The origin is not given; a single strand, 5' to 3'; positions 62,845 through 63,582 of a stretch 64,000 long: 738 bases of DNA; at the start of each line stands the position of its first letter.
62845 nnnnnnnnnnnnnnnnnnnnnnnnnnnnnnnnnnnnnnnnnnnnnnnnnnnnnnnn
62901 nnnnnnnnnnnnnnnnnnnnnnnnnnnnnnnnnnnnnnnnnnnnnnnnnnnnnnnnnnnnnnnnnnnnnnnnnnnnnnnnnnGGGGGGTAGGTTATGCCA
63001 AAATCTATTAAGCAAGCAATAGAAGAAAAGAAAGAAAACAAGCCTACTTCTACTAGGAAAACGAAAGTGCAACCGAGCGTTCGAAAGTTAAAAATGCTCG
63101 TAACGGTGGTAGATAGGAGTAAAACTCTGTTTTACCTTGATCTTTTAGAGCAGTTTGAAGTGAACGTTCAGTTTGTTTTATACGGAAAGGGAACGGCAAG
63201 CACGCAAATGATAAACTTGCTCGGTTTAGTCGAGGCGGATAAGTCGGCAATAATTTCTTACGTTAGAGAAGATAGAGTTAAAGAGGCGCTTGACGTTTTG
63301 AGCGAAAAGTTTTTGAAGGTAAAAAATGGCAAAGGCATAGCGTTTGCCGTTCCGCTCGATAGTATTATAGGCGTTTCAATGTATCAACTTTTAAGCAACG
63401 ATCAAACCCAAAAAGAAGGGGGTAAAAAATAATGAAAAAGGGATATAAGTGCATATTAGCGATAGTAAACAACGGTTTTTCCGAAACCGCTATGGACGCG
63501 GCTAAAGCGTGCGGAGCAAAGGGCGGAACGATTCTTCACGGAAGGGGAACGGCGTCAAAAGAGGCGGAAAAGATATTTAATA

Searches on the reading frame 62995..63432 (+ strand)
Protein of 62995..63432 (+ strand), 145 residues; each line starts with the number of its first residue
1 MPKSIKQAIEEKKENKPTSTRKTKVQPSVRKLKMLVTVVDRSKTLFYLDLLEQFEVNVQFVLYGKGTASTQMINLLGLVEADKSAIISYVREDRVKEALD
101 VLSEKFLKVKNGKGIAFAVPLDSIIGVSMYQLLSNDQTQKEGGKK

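Call 83: find_encoding_contigs(protein=window:62995-63432:+, flank=10000, max_places=4)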
Protein window:62995-63432:+ (145 aa): 5 contigs read that carry it; 4 places shown.
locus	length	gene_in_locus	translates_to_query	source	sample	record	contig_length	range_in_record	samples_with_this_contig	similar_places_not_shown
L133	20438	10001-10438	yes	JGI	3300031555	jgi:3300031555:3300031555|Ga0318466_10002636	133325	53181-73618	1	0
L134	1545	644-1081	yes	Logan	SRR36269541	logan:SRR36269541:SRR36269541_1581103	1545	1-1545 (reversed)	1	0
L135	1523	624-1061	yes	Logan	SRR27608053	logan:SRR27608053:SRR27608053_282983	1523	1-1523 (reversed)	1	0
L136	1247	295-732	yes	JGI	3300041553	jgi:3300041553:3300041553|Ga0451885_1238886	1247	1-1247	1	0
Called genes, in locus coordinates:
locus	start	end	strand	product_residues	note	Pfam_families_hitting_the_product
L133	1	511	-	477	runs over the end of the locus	PF00749:tRNA-synt_1c, PF19269:Anticodon_2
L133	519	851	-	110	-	PF04002:RadC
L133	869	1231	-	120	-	PF20582:UPF0758_N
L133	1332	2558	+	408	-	PF01546:Peptidase_M20, PF07687:M20_dimer (weak)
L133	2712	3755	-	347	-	PF01210:NAD_Gly3P_dh_N, PF07479:NAD_Gly3P_dh_C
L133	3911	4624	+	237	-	PF08220:HTH_DeoR, PF00455:DeoRC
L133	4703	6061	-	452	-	PF13676:TIR_2 (weak), PF00583:Acetyltransf_1 (weak), PF08445:FR47 (weak)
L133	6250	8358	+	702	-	-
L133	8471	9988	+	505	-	PF07556:DUF1538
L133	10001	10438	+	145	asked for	-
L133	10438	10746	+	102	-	PF00543:P-II (weak)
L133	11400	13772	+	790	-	PF12639:Colicin-DNase (weak)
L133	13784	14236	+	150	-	-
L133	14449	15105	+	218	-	-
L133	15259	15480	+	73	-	-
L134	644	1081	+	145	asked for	-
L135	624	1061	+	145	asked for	-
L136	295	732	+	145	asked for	-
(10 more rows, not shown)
